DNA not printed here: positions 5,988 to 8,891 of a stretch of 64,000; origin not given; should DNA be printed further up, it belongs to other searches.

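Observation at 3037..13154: Sigma-54-controlled glycyl radical enzyme locus coupled to a tungsten AOR instead of a microcompartment/CoA-acylating route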

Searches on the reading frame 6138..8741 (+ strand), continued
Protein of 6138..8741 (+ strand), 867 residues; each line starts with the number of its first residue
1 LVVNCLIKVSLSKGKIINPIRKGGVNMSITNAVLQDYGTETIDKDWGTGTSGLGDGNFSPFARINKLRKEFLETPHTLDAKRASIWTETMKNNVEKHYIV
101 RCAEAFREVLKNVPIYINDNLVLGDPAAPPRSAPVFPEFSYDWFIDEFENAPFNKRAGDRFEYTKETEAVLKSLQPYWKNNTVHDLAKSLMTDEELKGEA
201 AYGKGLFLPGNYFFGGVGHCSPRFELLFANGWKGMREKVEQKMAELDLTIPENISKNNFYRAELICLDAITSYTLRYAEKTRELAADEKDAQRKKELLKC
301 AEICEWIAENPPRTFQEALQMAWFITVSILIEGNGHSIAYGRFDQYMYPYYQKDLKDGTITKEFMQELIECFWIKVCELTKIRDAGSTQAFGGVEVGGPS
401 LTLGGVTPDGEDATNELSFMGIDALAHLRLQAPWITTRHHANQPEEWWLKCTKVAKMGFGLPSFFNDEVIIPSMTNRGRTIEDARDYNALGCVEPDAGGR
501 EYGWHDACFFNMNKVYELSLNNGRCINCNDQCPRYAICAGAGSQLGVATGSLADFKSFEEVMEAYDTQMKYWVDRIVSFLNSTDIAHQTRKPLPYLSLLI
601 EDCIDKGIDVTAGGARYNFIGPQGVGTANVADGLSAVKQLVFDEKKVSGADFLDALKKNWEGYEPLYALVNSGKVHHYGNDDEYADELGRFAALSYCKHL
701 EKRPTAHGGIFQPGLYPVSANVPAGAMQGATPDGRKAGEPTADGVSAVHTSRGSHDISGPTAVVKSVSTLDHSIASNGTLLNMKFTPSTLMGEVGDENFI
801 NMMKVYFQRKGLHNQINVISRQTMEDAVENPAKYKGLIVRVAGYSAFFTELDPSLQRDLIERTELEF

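Call 71: search_protein_families(library=pfam, proteins=[L010:52-705:+, L010:711-1457:+, L010:1512-2216:+, L010:2291-3481:+, L010:3735-4364:+, L010:4457-4966:+, L010:4959-6152:+, L010:6156-7874:+, L010:7985-9907:+], max_evalue=0.00001)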
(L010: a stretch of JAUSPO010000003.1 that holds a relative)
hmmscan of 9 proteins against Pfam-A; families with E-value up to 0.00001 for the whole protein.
L010:52-705:+ (217 aa): 1 family
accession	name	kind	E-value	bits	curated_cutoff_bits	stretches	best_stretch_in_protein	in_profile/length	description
PF02653.21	BPD_transp_2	-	2e-23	83.3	26.8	1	38-178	124-268/269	Branched-chain amino acid transport system / permease component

L010:711-1457:+ (248 aa): 3 families
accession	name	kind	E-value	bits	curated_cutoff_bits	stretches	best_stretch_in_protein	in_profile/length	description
PF00005.33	ABC_tran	-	8.3e-28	98.1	25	1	20-166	2-135/137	ABC transporter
PF12399.14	BCA_ABC_TP_C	-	1.6e-08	34.4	25.5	1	216-240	1-25/27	Branched-chain amino acid ATP-binding cassette transporter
PF13304.12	AAA_21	-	2.3e-06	28.3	27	0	32-52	2-22/304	AAA domain, putative AbiEii toxin, Type IV TA system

L010:1512-2216:+ (234 aa): 3 families
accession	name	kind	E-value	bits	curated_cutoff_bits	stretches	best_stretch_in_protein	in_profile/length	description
PF00005.33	ABC_tran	-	2.4e-30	106.4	25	1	19-162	3-136/137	ABC transporter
PF13304.12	AAA_21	-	4e-07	30.8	27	0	29-123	1-103/304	AAA domain, putative AbiEii toxin, Type IV TA system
PF13555.12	AAA_29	-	5.9e-06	26.4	27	0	21-58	16-52/61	P-loop containing region of AAA domain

L010:2291-3481:+ (396 aa): 1 family
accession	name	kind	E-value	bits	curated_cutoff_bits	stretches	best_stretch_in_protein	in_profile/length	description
PF01208.23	URO-D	-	1.6e-29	103.4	23.9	1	182-393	132-346/346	Uroporphyrinogen decarboxylase (URO-D)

L010:3735-4364:+ (209 aa): 2 families
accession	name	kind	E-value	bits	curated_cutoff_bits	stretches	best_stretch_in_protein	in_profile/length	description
PF02310.24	B12-binding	-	6.1e-22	78.2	32.1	1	90-191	2-107/121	B12 binding domain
PF02607.22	B12-binding_2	-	2.5e-15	56.8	23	1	6-76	3-73/74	B12 binding domain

L010:4457-4966:+ (169 aa): 1 family
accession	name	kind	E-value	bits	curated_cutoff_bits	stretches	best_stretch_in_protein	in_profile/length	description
PF09719.15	C_GCAxxG_C_C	-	1.4e-15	57.8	27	1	27-164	3-118/118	Putative redox-active protein (C_GCAxxG_C_C)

L010:4959-6152:+ (397 aa): 4 families
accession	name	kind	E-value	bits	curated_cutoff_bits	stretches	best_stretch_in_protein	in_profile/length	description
PF00465.25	Fe-ADH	-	3.9e-49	166.9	31.3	1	23-189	4-168/168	Iron-containing alcohol dehydrogenase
PF25137.1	ADH_Fe_C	-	8.5e-49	166.3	27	1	200-395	1-194/194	Fe-containing alcohol dehydrogenase family, C-terminal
PF13685.12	Fe-ADH_2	-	1.1e-11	45.4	28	1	25-121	2-96/149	Iron-containing alcohol dehydrogenase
PF13458.12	Peripla_BP_6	-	9.1e-06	26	31.7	0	20-112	111-204/343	Periplasmic binding protein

L010:6156-7874:+ (572 aa): 2 families
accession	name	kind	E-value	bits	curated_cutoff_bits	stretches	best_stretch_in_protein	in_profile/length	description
PF01314.23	AFOR_C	-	5.1e-65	220.5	27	1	234-558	5-353/385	Aldehyde ferredoxin oxidoreductase, domains 2 & 3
PF02730.20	AFOR_N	-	4.7e-53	180.3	29.8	1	9-213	2-198/199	Aldehyde ferredoxin oxidoreductase, N-terminal domain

L010:7985-9907:+ (640 aa): 2 families
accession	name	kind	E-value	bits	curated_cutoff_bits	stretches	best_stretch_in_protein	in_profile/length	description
PF02730.20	AFOR_N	-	1.2e-60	205.2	29.8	1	8-207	1-198/199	Aldehyde ferredoxin oxidoreductase, N-terminal domain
PF01314.23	AFOR_C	-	1.7e-60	205.6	27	1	246-625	65-385/385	Aldehyde ferredoxin oxidoreductase, domains 2 & 3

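Call 73: predict_structure(alignment_id=A2)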
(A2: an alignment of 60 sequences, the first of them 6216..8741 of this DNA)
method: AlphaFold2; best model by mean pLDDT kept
length: 841 residues; sequences in the alignment: 60
mean_pLDDT: 92.9   pTM: 0.92
mean pLDDT of the five models: 92.9, 92.7, 92.1, 91.6, 91.1
residues with pLDDT >= 90: 697; 70-90: 124; 50-70: 11; < 50: 9
segments of 3 or more residues with pLDDT < 50: 1-9
pLDDT, mean of each block of 10 residues (from residue 1): 40 88 77 94 91 97 97 98 97 95 94 94 89 87 97 96 95 90 87 90 97 98 96 98 98 98 97 98 98 97 89 93 97 96 97 88 77 88 95 96 92 94 96 93 96 96 87 89 95 97 91 90 98 98 98 97 96 97 96 93 97 98 98 97 96 97 97 96 92 80 95 89 89 95 94 91 93 96 94 94 89 82 88 91 85
secondary structure, 60 per line:
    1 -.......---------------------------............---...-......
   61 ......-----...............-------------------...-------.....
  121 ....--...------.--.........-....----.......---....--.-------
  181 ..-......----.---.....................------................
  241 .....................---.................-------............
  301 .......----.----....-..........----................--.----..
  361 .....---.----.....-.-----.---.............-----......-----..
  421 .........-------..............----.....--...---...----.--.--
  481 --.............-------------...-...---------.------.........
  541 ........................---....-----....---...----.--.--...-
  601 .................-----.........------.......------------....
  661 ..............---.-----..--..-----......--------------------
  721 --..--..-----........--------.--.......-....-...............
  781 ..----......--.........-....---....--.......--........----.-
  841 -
elements in order (helices of 4 or more, strands of 3 or more residues): H2-8 H36-47 E51-53 H55-66 H72-86 E106-108 H116-124 H139-147 H149-152 H157-163 H167-170 H184-189 H198-218 H225-261 H265-281 H289-307 H317-320 H322-331 H336-351 H359-365 E374-378 H390-402 E408-413 H419-429 E437-440 H441-450 H455-459 E462-464 E468-470 E483-485 H486-494 H532-564 H568-571 H577-580 E597-599 H601-617 H623-631 H638-644 H657-674 H695-700 H734-741 E753-759 H761-764 H766-782 E787-792 H795-803 H805-808 E812-815 E818-821 H827-834

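Call 76: fold_search(model_id=the predicted structure, library=pdb)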
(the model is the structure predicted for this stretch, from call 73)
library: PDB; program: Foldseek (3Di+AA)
matches with E <= 10: 206; with E <= 0.001: 70
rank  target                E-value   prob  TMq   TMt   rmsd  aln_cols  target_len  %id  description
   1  9rco_A                1.6e-74  1.00  0.91  0.97   1.9       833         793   40  1,2-propanediol dehydratase with 0.1 % glycerol additive (released 2025-06-11)
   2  9rcq_A                4.4e-74  1.00  0.92  0.96   2.3       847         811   40  1,2-propanediol dehydratase with no ligand additives (released 2025-06-11)
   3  9rcp_B                4.6e-74  1.00  0.91  0.97   2.2       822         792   40  1,2-propanediol dehydratase with 0.1 % 1,3-propanediol additive (released 2025-06-11)
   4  9rcp_C                7.0e-74  1.00  0.91  0.97   2.4       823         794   40  1,2-propanediol dehydratase with 0.1 % 1,3-propanediol additive (released 2025-06-11)
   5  5i2g_B                1.1e-73  1.00  0.91  0.96   2.3       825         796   43  1,2-propanediol Dehydration in Roseburia inulinivorans; Structural Basis for Substrate and Enantiomer Selectivity (released 2016-06-01)
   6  1r8w_A                3.5e-73  1.00  0.91  0.97   2.2       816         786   42  Native structure of the B12-independent glycerol dehydratase from clostridium butyricum (released 2004-06-01)
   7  5i2g_A                5.6e-73  1.00  0.91  0.96   2.6       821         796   43  1,2-propanediol Dehydration in Roseburia inulinivorans; Structural Basis for Substrate and Enantiomer Selectivity (released 2016-06-01)
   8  5i2a_B                5.4e-72  1.00  0.89  0.89   4.9       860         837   41  1,2-propanediol Dehydration in Roseburia inulinivorans; Structural Basis for Substrate and Enantiomer Selectivity (released 2016-06-01)
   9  5i2a_A                2.5e-71  1.00  0.90  0.90   4.3       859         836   41  1,2-propanediol Dehydration in Roseburia inulinivorans; Structural Basis for Substrate and Enantiomer Selectivity (released 2016-06-01)
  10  6xs4_A                1.3e-64  1.00  0.91  0.94   2.2       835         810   33  Crystal structure of glycyl radical enzyme ECL_02896 from Enterobacter cloacae subsp. cloacae (released 2020-08-12)
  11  8id7                  1.3e-63  1.00  0.91  0.94   2.0       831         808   33  Crystal structure of YbiW in complex with 1,5-anhydroglucitol-6-phosphate in Escherichia coli (released 2024-10-02)
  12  8yjo_A                3.7e-63  1.00  0.87  0.96   2.9       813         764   36  Structure of E. coli glycyl radical enzyme PflD with bound malonate (released 2024-10-02)
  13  6vxc_A                4.2e-63  1.00  0.90  0.96   2.0       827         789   32  Crystal structure of hydroxyproline dehydratase (HypD) from Clostridioides difficile (released 2020-04-08)
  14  8id0                  7.4e-63  1.00  0.88  0.96   2.9       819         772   34  Crystal structure of PflD bound to 1,5-anhydromannitol-6-phosphate in Streptococcus dysgalactiae subsp. equisimilis (released 2024-10-02)
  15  5fau_A                3.1e-62  1.00  0.91  0.96   2.5       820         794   31  wild-type choline TMA lyase in complex with choline (released 2016-09-28)
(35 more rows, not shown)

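Call 78: search_protein_families(library=ncbifam, proteins=[P0005, P0012, P0024, P0030, P0031, P0038, P0045, P0052, P0087, P0040], max_evalue=1e-150)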
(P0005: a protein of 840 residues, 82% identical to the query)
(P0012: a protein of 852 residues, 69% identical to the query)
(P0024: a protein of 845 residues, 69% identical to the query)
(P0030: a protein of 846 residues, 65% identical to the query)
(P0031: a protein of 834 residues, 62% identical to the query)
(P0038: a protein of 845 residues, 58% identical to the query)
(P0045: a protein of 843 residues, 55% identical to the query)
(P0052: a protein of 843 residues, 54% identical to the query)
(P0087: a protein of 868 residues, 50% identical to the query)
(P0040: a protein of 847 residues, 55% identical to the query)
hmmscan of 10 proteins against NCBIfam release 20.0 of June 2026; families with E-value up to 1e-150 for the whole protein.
P0005 (840 aa): 4 families
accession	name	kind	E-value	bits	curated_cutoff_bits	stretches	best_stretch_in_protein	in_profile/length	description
NF048009.1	SfplDhtHpfGKleb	equivalog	6.3e-278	924.3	1000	1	10-840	2-824/824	(2S)-3-sulfopropanediol dehydratase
TIGR01774.1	PFL2-3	subfamily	1.4e-216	721.3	678.2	1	36-838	5-784/786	formate C-acetyltransferase/glycerol dehydratase family glycyl radical enzyme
NF007437.0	PRK09983.1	equivalog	4.7e-179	597.1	1109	0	36-495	4-449/765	formate C-acetyltransferase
NF043068.1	glycl_HYPD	equivalog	3.2e-175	584.4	1100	1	36-839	3-783/784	trans-4-hydroxy-L-proline dehydratase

P0012 (852 aa): 4 families
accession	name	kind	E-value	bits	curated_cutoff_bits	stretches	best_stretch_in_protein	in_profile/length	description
NF048009.1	SfplDhtHpfGKleb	equivalog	3.2e-274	912.1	1000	1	11-851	3-823/824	(2S)-3-sulfopropanediol dehydratase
TIGR01774.1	PFL2-3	subfamily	1.6e-195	651.7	678.2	1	34-851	4-785/786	formate C-acetyltransferase/glycerol dehydratase family glycyl radical enzyme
NF007437.0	PRK09983.1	equivalog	3.1e-161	538.1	1109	0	541-851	456-764/765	formate C-acetyltransferase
NF043068.1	glycl_HYPD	equivalog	9.2e-160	533.3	1100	1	34-851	2-783/784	trans-4-hydroxy-L-proline dehydratase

P0024 (845 aa): 6 families
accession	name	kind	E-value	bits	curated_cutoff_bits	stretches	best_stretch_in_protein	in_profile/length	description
NF048009.1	SfplDhtHpfGKleb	equivalog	1.5e-280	933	1000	1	17-845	3-824/824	(2S)-3-sulfopropanediol dehydratase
TIGR01774.1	PFL2-3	subfamily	5.9e-224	745.8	678.2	1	41-843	5-784/786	formate C-acetyltransferase/glycerol dehydratase family glycyl radical enzyme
NF007437.0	PRK09983.1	equivalog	2.3e-182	608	1109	0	41-501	4-450/765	formate C-acetyltransferase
NF043068.1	glycl_HYPD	equivalog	5.9e-175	583.5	1100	1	41-844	3-783/784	trans-4-hydroxy-L-proline dehydratase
TIGR04394.1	choline_CutC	equivalog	3e-154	515.5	1050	1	41-844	4-787/789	choline trimethylamine-lyase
NF048011.1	SfplDhtHpsGDes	equivalog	5.6e-154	514.5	1000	1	51-843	35-819/821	(2S)-3-sulfopropanediol dehydratase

P0030 (846 aa): 5 families
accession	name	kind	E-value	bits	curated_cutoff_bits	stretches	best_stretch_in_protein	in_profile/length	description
NF048009.1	SfplDhtHpfGKleb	equivalog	1.9e-294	978.9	1000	1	17-846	2-824/824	(2S)-3-sulfopropanediol dehydratase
TIGR01774.1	PFL2-3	subfamily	1.6e-223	744.4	678.2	1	42-843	5-783/786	formate C-acetyltransferase/glycerol dehydratase family glycyl radical enzyme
NF007437.0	PRK09983.1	equivalog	3.2e-181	604.2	1109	0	42-502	4-450/765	formate C-acetyltransferase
NF043068.1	glycl_HYPD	equivalog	2e-178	595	1100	1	41-845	2-783/784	trans-4-hydroxy-L-proline dehydratase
NF048011.1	SfplDhtHpsGDes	equivalog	5.7e-155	517.8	1000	1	42-843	25-818/821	(2S)-3-sulfopropanediol dehydratase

P0031 (834 aa): 6 families
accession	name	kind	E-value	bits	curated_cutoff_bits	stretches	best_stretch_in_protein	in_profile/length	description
NF048009.1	SfplDhtHpfGKleb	equivalog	8e-270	897.5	1000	1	6-834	2-824/824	(2S)-3-sulfopropanediol dehydratase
TIGR01774.1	PFL2-3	subfamily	1.3e-255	850.4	678.2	1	31-832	5-784/786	formate C-acetyltransferase/glycerol dehydratase family glycyl radical enzyme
NF007437.0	PRK09983.1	equivalog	3.9e-208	693.2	1109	0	31-488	4-448/765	formate C-acetyltransferase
NF043068.1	glycl_HYPD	equivalog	9.2e-200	665.6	1100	1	31-833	3-783/784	trans-4-hydroxy-L-proline dehydratase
TIGR04394.1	choline_CutC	equivalog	1.1e-175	586.4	1050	1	30-832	3-786/789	choline trimethylamine-lyase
NF048011.1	SfplDhtHpsGDes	equivalog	1.1e-172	576.3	1000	1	33-831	27-818/821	(2S)-3-sulfopropanediol dehydratase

P0038 (845 aa): 6 families
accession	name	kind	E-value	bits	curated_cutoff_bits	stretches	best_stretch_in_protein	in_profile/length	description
TIGR01774.1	PFL2-3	subfamily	9.6e-253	841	678.2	1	39-842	4-783/786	formate C-acetyltransferase/glycerol dehydratase family glycyl radical enzyme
NF048009.1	SfplDhtHpfGKleb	equivalog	2.7e-249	829.6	1000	1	18-845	5-824/824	(2S)-3-sulfopropanediol dehydratase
NF007437.0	PRK09983.1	equivalog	1.3e-207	691.5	1109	0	39-505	3-450/765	formate C-acetyltransferase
NF043068.1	glycl_HYPD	equivalog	1.4e-198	661.7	1100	1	39-842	2-781/784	trans-4-hydroxy-L-proline dehydratase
NF048011.1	SfplDhtHpsGDes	equivalog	8.9e-191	636.2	1000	1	39-842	24-818/821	(2S)-3-sulfopropanediol dehydratase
TIGR04394.1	choline_CutC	equivalog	2.6e-180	601.7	1050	1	39-843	3-786/789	choline trimethylamine-lyase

P0045 (843 aa): 4 families
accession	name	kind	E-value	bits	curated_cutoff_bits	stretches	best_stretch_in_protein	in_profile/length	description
NF048009.1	SfplDhtHpfGKleb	equivalog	0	1094.5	1000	1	12-842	1-824/824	(2S)-3-sulfopropanediol dehydratase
TIGR01774.1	PFL2-3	subfamily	1.2e-218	728.2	678.2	1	38-839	5-783/786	formate C-acetyltransferase/glycerol dehydratase family glycyl radical enzyme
NF007437.0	PRK09983.1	equivalog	1.1e-175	585.9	1109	0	38-497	4-449/765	formate C-acetyltransferase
NF043068.1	glycl_HYPD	equivalog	3.8e-169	564.3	1100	1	46-842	11-784/784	trans-4-hydroxy-L-proline dehydratase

P0052 (843 aa): 5 families
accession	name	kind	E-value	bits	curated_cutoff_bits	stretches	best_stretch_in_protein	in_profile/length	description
NF048009.1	SfplDhtHpfGKleb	equivalog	0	1124.4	1000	1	13-842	2-824/824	(2S)-3-sulfopropanediol dehydratase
TIGR01774.1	PFL2-3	subfamily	2.4e-215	717.3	678.2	1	37-839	4-783/786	formate C-acetyltransferase/glycerol dehydratase family glycyl radical enzyme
NF043068.1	glycl_HYPD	equivalog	4e-179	597.3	1100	1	37-842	2-784/784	trans-4-hydroxy-L-proline dehydratase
NF007437.0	PRK09983.1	equivalog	2.4e-173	578.2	1109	0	37-497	3-449/765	formate C-acetyltransferase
NF048011.1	SfplDhtHpsGDes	equivalog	9.6e-152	507.1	1000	1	45-839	32-818/821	(2S)-3-sulfopropanediol dehydratase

P0087 (868 aa): 4 families
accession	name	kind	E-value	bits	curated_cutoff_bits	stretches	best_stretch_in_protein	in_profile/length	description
NF048009.1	SfplDhtHpfGKleb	equivalog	0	1024.9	1000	1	35-867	3-824/824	(2S)-3-sulfopropanediol dehydratase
TIGR01774.1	PFL2-3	subfamily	9.7e-202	672.3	678.2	1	60-864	6-783/786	formate C-acetyltransferase/glycerol dehydratase family glycyl radical enzyme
NF007437.0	PRK09983.1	equivalog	6e-169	563.6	1109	0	75-522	19-449/765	formate C-acetyltransferase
NF043068.1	glycl_HYPD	equivalog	3.7e-155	518.1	1100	1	59-867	3-784/784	trans-4-hydroxy-L-proline dehydratase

P0040 (847 aa): 6 families
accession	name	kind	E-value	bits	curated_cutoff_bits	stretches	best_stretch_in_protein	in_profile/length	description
NF048009.1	SfplDhtHpfGKleb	equivalog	0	1039.6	1000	1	13-846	2-824/824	(2S)-3-sulfopropanediol dehydratase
TIGR01774.1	PFL2-3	subfamily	5.5e-212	706.2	678.2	1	47-843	13-783/786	formate C-acetyltransferase/glycerol dehydratase family glycyl radical enzyme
NF007437.0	PRK09983.1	equivalog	8.4e-174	579.7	1109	0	45-501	10-449/765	formate C-acetyltransferase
NF043068.1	glycl_HYPD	equivalog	5e-169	563.9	1100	1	39-846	4-784/784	trans-4-hydroxy-L-proline dehydratase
TIGR04394.1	choline_CutC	equivalog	5.3e-155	518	1050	1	43-844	8-786/789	choline trimethylamine-lyase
NF048011.1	SfplDhtHpsGDes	equivalog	7.5e-153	510.7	1000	1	37-843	24-818/821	(2S)-3-sulfopropanediol dehydratase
